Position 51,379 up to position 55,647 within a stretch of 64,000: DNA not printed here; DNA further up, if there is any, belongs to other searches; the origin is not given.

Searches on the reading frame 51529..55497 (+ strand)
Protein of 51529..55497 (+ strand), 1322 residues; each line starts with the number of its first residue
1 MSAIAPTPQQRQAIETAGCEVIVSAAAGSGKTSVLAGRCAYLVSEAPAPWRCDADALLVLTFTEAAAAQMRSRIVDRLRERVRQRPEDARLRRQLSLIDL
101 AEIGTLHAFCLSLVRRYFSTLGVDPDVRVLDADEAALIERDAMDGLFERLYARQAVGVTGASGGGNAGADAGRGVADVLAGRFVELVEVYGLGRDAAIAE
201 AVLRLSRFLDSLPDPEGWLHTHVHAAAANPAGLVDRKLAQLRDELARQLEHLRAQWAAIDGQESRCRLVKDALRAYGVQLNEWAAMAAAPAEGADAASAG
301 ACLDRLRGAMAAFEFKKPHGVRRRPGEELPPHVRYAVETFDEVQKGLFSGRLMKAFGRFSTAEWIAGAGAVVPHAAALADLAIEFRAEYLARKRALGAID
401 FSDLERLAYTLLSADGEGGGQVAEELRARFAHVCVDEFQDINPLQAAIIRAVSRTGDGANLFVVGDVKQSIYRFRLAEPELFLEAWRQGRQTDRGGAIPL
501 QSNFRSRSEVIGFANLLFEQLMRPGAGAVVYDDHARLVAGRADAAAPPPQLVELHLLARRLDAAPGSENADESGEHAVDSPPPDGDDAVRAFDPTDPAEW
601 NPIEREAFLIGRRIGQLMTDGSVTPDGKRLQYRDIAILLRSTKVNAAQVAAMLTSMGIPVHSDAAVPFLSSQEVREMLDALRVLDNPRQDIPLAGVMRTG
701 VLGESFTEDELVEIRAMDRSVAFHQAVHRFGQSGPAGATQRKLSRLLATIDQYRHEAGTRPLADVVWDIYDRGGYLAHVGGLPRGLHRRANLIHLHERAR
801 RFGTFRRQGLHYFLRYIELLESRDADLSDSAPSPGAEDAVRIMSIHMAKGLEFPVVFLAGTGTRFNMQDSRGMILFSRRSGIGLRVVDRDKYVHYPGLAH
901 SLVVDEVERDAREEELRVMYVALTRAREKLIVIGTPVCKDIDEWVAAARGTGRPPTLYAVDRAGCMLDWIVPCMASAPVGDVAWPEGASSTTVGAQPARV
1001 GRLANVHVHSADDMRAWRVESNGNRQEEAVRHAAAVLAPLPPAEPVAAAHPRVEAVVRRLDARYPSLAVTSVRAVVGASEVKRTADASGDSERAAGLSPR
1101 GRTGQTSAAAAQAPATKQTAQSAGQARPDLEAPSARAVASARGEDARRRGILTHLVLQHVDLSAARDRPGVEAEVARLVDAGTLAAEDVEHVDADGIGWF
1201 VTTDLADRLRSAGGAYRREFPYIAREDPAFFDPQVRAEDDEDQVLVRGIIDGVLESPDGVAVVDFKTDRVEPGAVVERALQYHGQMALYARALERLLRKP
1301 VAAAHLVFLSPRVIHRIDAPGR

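Call 44: search_protein_families(library=pfam, proteins=[window:51529-55497:+], max_evalue=0.00001)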
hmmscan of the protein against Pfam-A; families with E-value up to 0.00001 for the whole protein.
window:51529-55497:+ (1322 aa): 5 families
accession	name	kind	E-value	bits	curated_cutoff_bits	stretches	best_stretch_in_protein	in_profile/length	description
PF00580.27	UvrD-helicase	-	4.8e-51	174.4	23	2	7-140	2-117/271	UvrD/REP helicase N-terminal domain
PF13361.12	UvrD_C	-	8.9e-23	81.7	25.6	1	809-933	263-346/350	UvrD-like helicase C-terminal domain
PF13245.12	AAA_19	-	2.4e-15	57.3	25.1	1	10-475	1-134/134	AAA domain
PF12705.13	PDDEXK_1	-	1.6e-10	41.8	22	1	1144-1309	32-189/247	PD-(D/E)XK nuclease superfamily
PF13538.12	UvrD_C_2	-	2.1e-10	40.7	27.4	0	840-871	2-35/52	UvrD-like helicase C-terminal domain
